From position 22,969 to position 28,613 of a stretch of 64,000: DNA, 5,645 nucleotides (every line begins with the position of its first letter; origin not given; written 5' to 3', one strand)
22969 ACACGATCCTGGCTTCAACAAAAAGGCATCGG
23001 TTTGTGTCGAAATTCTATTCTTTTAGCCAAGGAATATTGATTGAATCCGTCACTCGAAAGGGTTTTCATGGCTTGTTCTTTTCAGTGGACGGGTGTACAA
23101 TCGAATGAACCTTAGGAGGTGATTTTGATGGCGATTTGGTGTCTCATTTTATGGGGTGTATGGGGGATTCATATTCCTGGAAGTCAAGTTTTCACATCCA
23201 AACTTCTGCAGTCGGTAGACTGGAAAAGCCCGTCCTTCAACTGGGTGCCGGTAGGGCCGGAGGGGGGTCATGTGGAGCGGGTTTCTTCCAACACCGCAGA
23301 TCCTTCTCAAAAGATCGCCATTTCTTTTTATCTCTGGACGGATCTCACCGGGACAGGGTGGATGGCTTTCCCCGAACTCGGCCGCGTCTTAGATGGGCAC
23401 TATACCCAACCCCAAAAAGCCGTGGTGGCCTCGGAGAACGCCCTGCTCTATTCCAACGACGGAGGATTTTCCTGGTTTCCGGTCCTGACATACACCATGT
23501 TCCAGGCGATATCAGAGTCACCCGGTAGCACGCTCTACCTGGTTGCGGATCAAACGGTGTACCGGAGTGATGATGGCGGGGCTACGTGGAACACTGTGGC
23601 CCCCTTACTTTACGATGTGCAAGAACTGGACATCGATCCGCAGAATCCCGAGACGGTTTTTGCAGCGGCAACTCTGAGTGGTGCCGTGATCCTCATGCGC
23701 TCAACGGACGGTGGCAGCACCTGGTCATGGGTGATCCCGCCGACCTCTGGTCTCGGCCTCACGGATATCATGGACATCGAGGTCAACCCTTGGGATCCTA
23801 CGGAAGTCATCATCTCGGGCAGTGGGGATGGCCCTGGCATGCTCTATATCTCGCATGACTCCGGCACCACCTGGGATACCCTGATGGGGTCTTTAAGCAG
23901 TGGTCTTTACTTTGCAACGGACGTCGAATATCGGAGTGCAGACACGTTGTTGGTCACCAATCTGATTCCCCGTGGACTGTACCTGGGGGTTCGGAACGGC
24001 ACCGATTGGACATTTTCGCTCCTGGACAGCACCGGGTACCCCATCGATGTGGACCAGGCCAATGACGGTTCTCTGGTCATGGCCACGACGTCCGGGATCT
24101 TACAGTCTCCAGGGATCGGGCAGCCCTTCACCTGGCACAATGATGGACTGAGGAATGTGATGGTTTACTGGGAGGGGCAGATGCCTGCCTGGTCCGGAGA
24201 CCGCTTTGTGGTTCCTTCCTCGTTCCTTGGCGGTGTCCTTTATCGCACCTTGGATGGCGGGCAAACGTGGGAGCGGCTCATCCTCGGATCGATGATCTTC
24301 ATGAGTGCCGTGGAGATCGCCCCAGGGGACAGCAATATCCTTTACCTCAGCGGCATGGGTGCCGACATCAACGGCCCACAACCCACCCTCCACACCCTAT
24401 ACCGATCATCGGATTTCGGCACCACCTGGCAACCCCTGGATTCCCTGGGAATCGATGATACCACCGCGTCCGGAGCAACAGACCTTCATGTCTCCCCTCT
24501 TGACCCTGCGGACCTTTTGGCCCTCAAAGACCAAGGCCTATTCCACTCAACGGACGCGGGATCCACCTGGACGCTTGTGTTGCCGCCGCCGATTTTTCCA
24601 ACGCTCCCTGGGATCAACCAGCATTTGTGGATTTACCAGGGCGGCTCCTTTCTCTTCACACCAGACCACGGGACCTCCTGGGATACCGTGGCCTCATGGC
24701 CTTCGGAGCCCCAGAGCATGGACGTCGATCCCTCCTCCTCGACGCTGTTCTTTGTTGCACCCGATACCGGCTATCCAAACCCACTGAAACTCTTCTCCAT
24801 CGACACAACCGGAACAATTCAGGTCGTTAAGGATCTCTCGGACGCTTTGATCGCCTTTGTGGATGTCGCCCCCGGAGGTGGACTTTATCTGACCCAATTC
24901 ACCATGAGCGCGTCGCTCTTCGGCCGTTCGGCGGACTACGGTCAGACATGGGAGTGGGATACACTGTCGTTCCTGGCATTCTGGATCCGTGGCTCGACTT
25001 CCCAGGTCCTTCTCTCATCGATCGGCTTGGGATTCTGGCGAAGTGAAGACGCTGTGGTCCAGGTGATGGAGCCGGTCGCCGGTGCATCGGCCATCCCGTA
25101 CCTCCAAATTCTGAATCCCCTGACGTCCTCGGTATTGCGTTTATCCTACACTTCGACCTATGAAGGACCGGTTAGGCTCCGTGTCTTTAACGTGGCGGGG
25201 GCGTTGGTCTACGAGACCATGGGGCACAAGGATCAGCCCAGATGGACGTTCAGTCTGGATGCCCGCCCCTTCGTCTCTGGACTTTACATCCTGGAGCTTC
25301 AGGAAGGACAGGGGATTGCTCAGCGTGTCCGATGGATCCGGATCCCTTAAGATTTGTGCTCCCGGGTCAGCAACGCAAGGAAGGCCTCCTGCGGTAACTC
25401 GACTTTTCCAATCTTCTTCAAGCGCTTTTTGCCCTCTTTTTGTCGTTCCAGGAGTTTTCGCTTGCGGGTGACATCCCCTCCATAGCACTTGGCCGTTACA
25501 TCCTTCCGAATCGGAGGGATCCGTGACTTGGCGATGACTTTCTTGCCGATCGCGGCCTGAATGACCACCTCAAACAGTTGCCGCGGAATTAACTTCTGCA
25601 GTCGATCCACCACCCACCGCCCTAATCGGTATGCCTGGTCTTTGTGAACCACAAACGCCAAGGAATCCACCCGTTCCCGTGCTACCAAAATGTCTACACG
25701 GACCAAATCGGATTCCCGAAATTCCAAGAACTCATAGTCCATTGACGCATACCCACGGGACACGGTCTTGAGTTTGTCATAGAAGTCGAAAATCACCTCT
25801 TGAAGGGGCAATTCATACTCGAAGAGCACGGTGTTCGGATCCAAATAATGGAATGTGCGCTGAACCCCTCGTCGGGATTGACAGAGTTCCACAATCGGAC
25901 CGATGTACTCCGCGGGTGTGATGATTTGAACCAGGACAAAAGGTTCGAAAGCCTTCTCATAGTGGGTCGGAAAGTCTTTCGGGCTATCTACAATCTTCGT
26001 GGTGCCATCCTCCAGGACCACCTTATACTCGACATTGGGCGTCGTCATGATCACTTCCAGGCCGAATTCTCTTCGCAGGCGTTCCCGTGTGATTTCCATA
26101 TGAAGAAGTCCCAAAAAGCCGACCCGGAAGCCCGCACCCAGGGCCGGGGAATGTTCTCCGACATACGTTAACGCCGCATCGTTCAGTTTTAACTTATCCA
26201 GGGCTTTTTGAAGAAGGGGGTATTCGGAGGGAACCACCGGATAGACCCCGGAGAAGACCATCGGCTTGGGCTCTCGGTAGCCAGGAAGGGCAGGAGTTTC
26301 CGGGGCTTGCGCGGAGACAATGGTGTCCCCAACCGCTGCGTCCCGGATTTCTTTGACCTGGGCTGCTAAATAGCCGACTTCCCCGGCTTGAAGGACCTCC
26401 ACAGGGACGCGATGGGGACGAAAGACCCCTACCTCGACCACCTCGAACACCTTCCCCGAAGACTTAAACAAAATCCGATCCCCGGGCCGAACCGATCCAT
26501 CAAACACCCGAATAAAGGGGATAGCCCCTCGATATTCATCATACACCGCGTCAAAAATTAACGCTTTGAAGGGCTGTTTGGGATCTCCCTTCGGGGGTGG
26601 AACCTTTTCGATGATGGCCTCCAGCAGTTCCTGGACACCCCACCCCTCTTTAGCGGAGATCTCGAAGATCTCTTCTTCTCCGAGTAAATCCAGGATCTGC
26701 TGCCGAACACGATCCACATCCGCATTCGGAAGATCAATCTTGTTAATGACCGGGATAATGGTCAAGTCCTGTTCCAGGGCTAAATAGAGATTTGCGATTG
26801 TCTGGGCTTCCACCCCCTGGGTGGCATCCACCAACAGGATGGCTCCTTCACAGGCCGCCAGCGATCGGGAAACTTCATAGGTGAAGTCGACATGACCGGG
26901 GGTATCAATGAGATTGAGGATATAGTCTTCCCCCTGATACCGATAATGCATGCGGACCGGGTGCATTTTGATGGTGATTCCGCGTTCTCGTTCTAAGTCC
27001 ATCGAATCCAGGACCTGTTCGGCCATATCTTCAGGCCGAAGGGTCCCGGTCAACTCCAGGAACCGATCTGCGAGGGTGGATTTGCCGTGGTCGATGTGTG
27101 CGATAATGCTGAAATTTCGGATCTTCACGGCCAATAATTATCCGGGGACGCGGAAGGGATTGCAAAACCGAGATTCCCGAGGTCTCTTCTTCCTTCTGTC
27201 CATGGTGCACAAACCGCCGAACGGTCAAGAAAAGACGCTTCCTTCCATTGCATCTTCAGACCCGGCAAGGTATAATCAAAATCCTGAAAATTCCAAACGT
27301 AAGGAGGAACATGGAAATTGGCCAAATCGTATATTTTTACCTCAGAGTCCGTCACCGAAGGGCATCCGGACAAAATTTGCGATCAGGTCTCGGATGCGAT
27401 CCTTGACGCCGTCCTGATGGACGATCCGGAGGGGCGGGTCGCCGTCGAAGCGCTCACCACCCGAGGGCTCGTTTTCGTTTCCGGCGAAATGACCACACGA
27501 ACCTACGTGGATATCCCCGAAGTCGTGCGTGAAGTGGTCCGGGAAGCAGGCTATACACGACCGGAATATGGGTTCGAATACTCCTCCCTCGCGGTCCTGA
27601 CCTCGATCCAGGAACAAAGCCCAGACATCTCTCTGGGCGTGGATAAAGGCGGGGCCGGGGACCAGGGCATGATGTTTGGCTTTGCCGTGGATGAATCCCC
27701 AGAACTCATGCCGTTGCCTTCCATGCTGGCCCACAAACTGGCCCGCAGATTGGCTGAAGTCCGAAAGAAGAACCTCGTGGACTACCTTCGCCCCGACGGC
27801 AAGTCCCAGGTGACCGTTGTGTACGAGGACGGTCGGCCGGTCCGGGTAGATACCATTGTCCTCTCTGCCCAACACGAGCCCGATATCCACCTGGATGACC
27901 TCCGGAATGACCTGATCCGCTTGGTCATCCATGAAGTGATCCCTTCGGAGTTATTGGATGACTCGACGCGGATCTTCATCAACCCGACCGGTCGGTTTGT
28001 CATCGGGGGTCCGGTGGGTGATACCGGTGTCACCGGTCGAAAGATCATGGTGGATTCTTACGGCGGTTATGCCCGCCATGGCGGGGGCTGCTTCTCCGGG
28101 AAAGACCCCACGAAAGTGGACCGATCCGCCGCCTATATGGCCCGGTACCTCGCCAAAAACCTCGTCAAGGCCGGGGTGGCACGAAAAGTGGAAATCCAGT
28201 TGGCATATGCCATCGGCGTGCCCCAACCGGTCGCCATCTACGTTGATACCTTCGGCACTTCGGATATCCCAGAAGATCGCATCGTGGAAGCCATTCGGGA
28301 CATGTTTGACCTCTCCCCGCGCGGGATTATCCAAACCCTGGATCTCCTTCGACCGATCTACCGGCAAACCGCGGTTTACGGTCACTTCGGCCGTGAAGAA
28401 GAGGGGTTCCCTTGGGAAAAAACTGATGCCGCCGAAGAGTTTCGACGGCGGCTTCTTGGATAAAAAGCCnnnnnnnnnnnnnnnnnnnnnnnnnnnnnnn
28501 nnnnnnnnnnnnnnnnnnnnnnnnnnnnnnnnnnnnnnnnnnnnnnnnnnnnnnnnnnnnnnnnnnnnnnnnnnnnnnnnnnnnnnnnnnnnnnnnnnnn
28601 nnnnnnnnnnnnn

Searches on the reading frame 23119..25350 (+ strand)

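Call 12: search_protein_families(library=pfam, proteins=[window:23119-25350:+], max_evalue=0.00001)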
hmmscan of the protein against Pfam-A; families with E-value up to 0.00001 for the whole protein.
window:23119-25350:+ (743 aa): 2 families
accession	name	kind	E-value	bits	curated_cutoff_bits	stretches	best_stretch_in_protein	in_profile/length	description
PF15902.12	Sortilin-Vps10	-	3.4e-18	66.1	33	1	146-272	2-127/446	Sortilin, neurotensin receptor 3,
PF02012.26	BNR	-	5.6e-11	41.2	27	0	148-158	1-11/12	BNR/Asp-box repeat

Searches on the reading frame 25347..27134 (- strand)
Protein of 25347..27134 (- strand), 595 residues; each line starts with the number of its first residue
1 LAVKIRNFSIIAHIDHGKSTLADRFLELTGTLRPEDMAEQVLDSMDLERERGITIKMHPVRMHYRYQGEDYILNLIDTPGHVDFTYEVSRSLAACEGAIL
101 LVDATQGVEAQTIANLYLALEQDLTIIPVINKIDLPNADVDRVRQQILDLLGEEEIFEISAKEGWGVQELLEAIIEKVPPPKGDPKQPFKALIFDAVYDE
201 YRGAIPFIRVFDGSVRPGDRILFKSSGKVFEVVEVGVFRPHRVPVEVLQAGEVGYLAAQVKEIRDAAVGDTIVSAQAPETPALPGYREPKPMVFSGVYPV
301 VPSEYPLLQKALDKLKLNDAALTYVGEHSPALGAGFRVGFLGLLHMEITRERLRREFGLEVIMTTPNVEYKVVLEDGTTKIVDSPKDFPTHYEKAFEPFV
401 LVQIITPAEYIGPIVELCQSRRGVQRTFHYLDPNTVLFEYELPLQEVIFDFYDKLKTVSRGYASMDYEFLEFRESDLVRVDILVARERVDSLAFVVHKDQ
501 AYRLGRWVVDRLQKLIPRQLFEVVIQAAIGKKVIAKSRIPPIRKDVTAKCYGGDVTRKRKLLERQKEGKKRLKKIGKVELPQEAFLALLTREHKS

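Call 13: search_protein_families(library=pfam, proteins=[window:25347-27134:-], max_evalue=0.00001)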
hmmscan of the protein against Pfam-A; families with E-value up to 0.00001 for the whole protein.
window:25347-27134:- (595 aa): 5 families
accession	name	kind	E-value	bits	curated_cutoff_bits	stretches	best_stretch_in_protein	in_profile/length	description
PF00009.33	GTP_EFTU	-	7.2e-57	192.5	26.5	1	4-180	2-188/188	Elongation factor Tu GTP binding domain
PF06421.17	LepA_C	-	1.8e-46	157.1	29.7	1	485-589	2-106/107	GTP-binding protein LepA C-terminus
PF00679.30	EFG_C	-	1.3e-19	70.4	27.9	1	396-481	3-87/89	Elongation factor G C-terminus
PF03144.31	GTP_EFTU_D2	-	5.4e-13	49.6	30.3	1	203-272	1-72/73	Elongation factor Tu domain 2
PF10662.15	PduV-EutP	-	3.7e-06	27.3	21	1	62-174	26-141/143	Ethanolamine utilisation - propanediol utilisation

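Call 53: find_homologous_proteins(query=window:25350-27134:-, max_evalue=1e-100)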
Query window:25350-27134:- (595 aa): 8000 proteins with E <= 1e-100 among 8000 candidates; the best 120 are listed.
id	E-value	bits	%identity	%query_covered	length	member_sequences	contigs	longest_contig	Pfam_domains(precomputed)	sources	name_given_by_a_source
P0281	0.0e+0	1317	100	100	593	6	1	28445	PF00679.31,PF06421.18,PF00009.34,PF10662.16,PF03144.32,PF00071.29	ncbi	-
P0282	0.0e+0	1068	79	99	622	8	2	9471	PF00679.31,PF06421.18,PF00009.34,PF03144.32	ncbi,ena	-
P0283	1.4e-291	986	74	98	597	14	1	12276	PF00679.31,PF14492.13,PF06421.18,PF00009.34,PF10662.16,PF03144.32,PF00071.29,PF22042.3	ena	-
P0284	8.2e-287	971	74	99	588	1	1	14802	PF00679.31,PF06421.18,PF00009.34,PF03144.32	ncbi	-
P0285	1.5e-286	970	74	99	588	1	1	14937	PF00679.31,PF06421.18,PF00009.34,PF03144.32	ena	-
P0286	2.2e-286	969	74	99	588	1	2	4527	PF00679.31,PF06421.18,PF00009.34,PF03144.32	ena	-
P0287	6.0e-286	968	74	99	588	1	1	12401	PF00679.31,PF06421.18,PF00009.34,PF03144.32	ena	-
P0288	5.1e-284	961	72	98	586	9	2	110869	PF00679.31,PF06421.18,PF00009.34,PF03144.32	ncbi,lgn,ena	-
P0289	4.6e-278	942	70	99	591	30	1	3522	PF00679.31,PF14492.13,PF06421.18,PF00009.34,PF03144.32,PF00071.29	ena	-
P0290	1.3e-277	940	69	99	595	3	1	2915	PF00679.31,PF06421.18,PF00009.34,PF03144.32,PF22042.3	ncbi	-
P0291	4.5e-274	929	68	99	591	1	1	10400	PF00679.31,PF14492.13,PF06421.18,PF00009.34,PF03144.32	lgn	-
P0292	7.2e-274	928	69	99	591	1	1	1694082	PF00679.31,PF14492.13,PF06421.18,PF00009.34,PF03144.32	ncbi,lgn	-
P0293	8.0e-274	928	69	99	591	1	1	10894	PF00679.31,PF14492.13,PF06421.18,PF00009.34,PF03144.32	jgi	jgi:GTP-binding protein LepA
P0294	2.6e-273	926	68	99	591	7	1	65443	PF00679.31,PF14492.13,PF06421.18,PF00009.34,PF03144.32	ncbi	-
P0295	4.0e-273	925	68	99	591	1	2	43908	PF00679.31,PF06421.18,PF00009.34,PF10662.16,PF03144.32,PF00071.29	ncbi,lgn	-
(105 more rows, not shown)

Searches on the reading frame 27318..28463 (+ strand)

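Call 13: search_protein_families(library=pfam, proteins=[window:27318-28463:+], max_evalue=0.00001)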
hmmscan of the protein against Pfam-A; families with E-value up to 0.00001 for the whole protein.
window:27318-28463:+ (381 aa): 3 families
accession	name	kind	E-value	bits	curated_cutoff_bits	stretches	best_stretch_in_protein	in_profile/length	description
PF02773.21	S-AdoMet_synt_C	-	2.7e-66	222.2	25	1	229-368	1-138/138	S-adenosylmethionine synthetase, C-terminal domain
PF02772.21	S-AdoMet_synt_M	-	3e-48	163.4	29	1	111-227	2-120/120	S-adenosylmethionine synthetase, central domain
PF00438.25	S-AdoMet_synt_N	-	1.6e-40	138.1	33.1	1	5-102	2-99/99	S-adenosylmethionine synthetase, N-terminal domain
